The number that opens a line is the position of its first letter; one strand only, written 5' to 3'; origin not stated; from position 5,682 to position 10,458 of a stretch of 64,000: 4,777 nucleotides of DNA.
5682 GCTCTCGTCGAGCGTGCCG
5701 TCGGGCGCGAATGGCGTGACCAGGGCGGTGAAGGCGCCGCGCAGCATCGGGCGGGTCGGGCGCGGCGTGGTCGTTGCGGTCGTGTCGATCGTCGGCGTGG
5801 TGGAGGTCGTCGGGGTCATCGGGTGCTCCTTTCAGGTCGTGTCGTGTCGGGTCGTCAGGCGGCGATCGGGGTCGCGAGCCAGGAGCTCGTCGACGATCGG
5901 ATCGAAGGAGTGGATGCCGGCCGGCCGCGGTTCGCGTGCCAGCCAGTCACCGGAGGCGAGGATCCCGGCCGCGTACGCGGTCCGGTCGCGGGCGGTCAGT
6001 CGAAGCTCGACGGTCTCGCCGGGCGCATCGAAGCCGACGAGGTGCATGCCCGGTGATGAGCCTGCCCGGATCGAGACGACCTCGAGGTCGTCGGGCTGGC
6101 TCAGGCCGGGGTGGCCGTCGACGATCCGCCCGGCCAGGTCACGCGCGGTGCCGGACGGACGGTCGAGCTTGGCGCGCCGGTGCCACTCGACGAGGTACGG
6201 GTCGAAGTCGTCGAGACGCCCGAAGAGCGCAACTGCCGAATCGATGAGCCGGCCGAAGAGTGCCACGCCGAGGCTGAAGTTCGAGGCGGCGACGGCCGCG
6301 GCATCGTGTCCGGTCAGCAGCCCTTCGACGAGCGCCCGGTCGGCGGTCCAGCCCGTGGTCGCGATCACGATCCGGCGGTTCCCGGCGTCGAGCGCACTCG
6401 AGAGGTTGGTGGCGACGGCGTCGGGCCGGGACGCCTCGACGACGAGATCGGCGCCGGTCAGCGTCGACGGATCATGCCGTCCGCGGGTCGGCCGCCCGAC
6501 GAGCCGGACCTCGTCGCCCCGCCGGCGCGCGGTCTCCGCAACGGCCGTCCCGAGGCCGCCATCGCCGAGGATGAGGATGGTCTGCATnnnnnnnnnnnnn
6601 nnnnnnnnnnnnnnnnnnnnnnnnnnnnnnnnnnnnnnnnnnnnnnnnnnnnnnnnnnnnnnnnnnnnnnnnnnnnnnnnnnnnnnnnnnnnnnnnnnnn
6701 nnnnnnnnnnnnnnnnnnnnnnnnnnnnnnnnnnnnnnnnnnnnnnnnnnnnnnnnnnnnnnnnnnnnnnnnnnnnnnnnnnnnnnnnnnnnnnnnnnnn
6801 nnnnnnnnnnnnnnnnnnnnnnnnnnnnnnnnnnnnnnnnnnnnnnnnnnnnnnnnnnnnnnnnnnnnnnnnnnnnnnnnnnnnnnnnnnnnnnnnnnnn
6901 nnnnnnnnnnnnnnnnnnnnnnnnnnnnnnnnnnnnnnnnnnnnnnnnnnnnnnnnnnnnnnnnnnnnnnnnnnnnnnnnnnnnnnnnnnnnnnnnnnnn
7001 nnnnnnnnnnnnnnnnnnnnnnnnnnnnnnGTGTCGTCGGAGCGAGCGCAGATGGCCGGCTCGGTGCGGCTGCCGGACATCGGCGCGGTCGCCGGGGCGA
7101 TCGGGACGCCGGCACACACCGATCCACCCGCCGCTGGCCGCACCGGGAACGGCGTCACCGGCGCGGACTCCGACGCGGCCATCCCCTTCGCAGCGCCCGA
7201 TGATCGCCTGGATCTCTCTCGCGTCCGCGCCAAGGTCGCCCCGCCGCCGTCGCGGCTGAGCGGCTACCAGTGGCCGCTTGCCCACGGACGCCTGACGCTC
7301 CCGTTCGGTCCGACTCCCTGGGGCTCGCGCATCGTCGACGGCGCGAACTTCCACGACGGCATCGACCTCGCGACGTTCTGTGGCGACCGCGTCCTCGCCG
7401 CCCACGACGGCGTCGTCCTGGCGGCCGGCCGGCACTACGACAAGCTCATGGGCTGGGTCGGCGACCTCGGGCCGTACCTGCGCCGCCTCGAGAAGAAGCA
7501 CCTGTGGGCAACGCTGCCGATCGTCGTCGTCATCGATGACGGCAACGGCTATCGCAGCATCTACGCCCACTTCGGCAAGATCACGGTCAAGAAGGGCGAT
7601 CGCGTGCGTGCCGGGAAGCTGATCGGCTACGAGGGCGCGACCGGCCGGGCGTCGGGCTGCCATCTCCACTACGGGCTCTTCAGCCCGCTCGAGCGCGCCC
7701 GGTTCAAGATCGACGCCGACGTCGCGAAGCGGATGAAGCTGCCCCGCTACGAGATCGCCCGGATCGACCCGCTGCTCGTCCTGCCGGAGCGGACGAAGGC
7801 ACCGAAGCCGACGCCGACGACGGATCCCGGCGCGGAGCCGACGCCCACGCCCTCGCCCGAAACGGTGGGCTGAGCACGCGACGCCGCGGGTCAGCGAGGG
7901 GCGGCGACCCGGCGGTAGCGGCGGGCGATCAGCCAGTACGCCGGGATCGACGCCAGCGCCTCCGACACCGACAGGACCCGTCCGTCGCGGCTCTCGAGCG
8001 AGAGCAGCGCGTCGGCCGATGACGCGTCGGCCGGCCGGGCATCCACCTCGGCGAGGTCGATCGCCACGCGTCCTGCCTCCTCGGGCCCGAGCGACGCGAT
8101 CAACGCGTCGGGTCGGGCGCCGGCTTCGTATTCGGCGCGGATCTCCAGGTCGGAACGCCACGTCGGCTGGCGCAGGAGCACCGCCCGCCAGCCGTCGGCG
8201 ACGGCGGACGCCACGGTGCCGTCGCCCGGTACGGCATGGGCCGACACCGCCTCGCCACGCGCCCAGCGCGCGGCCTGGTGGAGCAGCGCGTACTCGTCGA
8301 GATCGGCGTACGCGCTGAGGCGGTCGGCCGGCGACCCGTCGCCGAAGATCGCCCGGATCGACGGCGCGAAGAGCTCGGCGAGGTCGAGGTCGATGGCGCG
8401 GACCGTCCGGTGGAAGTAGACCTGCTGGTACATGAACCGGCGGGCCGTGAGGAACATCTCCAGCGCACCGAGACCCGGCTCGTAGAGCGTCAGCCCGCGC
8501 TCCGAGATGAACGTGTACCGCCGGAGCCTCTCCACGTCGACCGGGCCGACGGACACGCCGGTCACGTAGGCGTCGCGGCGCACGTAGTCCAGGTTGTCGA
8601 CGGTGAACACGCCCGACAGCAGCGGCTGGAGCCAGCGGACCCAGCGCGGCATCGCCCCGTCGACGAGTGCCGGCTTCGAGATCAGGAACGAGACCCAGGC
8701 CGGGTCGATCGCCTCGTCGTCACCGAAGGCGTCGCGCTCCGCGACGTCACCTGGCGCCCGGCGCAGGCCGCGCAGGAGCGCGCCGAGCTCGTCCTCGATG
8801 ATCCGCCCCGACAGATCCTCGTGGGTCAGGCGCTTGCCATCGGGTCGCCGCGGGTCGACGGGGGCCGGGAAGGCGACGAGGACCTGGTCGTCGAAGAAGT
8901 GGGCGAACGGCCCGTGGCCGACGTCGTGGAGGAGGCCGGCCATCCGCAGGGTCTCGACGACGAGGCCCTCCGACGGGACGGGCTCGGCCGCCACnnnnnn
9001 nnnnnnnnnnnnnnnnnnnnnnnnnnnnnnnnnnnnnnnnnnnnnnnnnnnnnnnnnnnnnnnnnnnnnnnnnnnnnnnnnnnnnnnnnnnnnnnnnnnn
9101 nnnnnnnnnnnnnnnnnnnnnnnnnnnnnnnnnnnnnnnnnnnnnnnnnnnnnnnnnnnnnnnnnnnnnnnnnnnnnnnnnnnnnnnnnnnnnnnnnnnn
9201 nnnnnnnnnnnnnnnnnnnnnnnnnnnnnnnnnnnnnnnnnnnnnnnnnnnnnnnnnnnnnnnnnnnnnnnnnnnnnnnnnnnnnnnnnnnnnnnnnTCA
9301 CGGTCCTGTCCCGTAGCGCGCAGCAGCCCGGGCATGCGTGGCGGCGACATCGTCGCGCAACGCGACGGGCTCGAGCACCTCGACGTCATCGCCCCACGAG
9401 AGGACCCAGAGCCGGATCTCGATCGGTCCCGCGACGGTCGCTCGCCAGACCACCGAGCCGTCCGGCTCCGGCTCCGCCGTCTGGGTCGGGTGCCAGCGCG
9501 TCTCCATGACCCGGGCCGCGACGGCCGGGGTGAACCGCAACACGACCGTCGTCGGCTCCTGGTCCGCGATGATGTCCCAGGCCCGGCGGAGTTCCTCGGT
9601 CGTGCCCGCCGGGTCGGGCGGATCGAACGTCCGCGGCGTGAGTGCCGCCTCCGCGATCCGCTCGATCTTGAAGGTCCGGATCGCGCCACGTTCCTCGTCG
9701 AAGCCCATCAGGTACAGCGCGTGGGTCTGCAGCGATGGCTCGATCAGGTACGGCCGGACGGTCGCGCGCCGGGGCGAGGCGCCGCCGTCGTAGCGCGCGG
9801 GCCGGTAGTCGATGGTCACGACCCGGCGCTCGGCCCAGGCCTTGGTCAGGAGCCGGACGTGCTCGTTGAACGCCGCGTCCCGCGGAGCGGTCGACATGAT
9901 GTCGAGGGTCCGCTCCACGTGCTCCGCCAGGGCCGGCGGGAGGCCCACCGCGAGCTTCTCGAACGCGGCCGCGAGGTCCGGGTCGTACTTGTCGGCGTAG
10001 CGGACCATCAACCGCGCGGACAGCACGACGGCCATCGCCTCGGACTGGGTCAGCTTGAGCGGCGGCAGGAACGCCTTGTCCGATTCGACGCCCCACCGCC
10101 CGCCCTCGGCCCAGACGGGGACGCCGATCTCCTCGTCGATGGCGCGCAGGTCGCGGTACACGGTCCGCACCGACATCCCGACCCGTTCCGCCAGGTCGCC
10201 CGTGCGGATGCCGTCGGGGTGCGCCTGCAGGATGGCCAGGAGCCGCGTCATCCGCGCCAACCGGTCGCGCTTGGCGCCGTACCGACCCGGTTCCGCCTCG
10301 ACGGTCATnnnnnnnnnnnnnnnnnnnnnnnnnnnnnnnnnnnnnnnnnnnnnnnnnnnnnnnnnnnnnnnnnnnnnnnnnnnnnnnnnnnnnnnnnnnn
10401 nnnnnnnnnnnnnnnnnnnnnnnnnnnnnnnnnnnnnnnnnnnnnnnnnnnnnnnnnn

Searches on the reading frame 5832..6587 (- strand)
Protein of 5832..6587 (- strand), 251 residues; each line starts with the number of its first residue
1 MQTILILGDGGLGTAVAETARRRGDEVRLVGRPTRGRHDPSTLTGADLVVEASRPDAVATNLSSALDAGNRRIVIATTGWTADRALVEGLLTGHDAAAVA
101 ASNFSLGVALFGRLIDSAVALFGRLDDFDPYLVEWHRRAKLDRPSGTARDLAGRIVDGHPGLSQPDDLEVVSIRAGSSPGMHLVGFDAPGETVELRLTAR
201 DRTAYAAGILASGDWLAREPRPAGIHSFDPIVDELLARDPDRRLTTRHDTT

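Call 3: search_protein_families(library=pfam, proteins=[window:5832-6587:-], max_evalue=0.01)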
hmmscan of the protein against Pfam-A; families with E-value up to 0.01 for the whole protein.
window:5832-6587:- (251 aa): 2 families
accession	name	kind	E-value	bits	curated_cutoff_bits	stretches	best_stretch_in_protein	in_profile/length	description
PF05173.19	DapB_C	-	2.7e-21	76.3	27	1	107-220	1-111/121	Dihydrodipicolinate reductase, C-terminus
PF01113.26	DapB_N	-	1.2e-05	25.8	25.6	1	41-104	63-124/124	Dihydrodipicolinate reductase, N-terminus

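Call 9: find_related_loci(query=window:5832-6587:-, collection=genome_contigs, flank=3000)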
Query window:5832-6587:- (251 aa) in genome_contigs; peptide patterns used: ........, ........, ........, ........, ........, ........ (x = any residue, [..] = any of these).
599 stretches matched a pattern (row limit reached: there are more); 139 encode a relative of the query (tblastn E <= 1e-3); the best 80 are kept; 80 distinct loci.
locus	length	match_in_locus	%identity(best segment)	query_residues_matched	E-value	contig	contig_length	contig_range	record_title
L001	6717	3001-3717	88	1-239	4e-134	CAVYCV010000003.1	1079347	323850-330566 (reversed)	MAG: uncultured Chloroflexia bacterium isolate MFD04944.bin.1.217 genome assembly, contig: contig_21997, whole genome sh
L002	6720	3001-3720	90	1-240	5e-132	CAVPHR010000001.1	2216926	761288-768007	MAG: uncultured Chloroflexia bacterium isolate MFD10043.bin.2.10 genome assembly, contig: contig_26263, whole genome sho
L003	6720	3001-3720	88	1-240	1e-127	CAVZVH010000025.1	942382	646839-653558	MAG: uncultured Chloroflexia bacterium isolate MFD06742.bin.2.250 genome assembly, contig: contig_35234, whole genome sh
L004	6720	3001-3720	86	1-240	3e-126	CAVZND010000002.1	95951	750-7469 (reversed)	MAG: uncultured Chloroflexia bacterium isolate MFD02242.bin.2.217 genome assembly, contig: contig_14904, whole genome sh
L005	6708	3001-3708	79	1-236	1e-115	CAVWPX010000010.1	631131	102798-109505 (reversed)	MAG: uncultured Chloroflexia bacterium isolate MFD09368.bin.2.184 genome assembly, contig: contig_9875, whole genome sho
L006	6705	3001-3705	79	1-236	6e-111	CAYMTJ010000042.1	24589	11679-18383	MAG TPA_asm: uncultured Anaerolineaceae bacterium isolate SRP150892_co2_486 genome assembly, contig: NODE_2706_length_24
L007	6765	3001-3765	73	1-250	9e-110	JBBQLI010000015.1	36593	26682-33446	MAG: Candidatus Limnocylindrales bacterium isolate Co_metawrap_508 Cmw_508_k141_13520847_length_36593_cov_15.9984, whole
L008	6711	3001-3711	79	1-238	4e-109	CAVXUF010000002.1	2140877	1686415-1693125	MAG: uncultured Chloroflexia bacterium isolate MFD04651.bin.2.42 genome assembly, contig: contig_3384, whole genome shot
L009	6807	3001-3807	67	1-250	2e-105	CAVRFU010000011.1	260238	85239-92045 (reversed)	MAG: uncultured Chloroflexia bacterium isolate MFD00392.bin.2.99 genome assembly, contig: contig_44577, whole genome sho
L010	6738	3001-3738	70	1-240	9e-100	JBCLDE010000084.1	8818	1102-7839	Candidatus Limnocylindrales bacterium isolate SLM_LV1_BS-K20 Node_84_length_8818_cov_23.633197, whole genome shotgun seq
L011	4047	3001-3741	70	1-240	4e-99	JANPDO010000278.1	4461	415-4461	MAG: Chloroflexota bacterium isolate VAR_78_metabat_359 VAR_78_k141_2431892, whole genome shotgun sequence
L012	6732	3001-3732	68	1-238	3e-98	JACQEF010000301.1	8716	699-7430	MAG: Chloroflexi bacterium isolate NC_groundwater_1014_Pr1_S-0.65um_71_9 Montesol18_Sp65_coassembly_scaffold_1374913, wh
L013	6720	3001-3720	70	1-240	1e-97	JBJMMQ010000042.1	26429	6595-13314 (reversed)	MAG: Chloroflexota bacterium isolate 12C16O_168h_50_unf_bin_37 k141_6408650, whole genome shotgun sequence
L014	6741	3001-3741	69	1-240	3e-97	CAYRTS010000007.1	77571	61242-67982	MAG TPA_asm: uncultured Anaerolineaceae bacterium isolate binchicken_co186_197 genome assembly, contig: NODE_231_length_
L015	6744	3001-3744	71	4-240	2e-97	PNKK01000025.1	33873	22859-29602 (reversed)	MAG: Anaerolinea sp. isolate PR.005 PR_1000411_33873, whole genome shotgun sequence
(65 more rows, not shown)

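Call 61: search_protein_families(library=ncbifam, proteins=[window:5832-6587:-], max_evalue=0.001)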
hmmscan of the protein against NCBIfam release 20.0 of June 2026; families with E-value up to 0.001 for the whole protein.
window:5832-6587:- (251 aa): 1 family
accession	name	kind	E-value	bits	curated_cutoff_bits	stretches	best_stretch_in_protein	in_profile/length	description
TIGR00036.1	dapB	equivalog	5.6e-25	88.4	122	1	45-218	72-257/270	4-hydroxy-tetrahydrodipicolinate reductase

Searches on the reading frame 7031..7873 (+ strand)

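Call 8: search_protein_families(library=pfam, proteins=[window:7031-7873:+], max_evalue=0.01)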
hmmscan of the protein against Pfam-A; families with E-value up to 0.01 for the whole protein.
window:7031-7873:+ (280 aa): 1 family
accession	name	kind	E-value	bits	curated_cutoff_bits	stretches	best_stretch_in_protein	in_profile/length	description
PF01551.29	Peptidase_M23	-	1.2e-21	77.1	28.7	2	165-216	36-87/96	Peptidase family M23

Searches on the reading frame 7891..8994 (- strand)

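Call 3: search_protein_families(library=pfam, proteins=[window:7891-8994:-], max_evalue=0.01)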
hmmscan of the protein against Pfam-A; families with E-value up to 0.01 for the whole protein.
window:7891-8994:- (367 aa): 2 families
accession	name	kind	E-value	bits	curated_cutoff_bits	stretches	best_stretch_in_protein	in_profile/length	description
PF19276.4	HD_assoc_2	-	2e-06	27.8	23.1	1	152-240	1-86/222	HD associated region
PF01966.28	HD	-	2.9e-05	24.8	22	1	11-72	22-72/116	HD domain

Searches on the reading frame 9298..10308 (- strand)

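Call 8: search_protein_families(library=pfam, proteins=[window:9298-10308:-], max_evalue=0.01)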
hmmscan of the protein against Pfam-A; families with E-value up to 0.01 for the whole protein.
window:9298-10308:- (336 aa): 7 families
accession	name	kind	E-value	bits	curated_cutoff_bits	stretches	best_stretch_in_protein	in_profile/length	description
PF25583.1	WCX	-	1.9e-19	70.2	23.9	1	251-329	1-76/76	WCX domain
PF13280.12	WYL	-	2.8e-12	46.9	21.8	1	149-221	1-68/70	WYL domain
PF08279.18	HTH_11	-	1.8e-09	37.8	25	1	19-73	1-53/55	HTH domain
PF19187.6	HTH_PafC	-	2.7e-06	27.7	32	1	15-119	1-113/115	PafC helix-turn-helix domain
PF13384.12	HTH_23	-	0.00043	20.5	24.6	1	22-52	6-36/50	Homeodomain-like domain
PF13412.12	HTH_24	-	0.00065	19.7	21.9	1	22-52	7-36/48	Winged helix-turn-helix DNA-binding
PF09339.16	HTH_IclR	-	0.0054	16.9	22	0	17-54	2-39/52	IclR helix-turn-helix domain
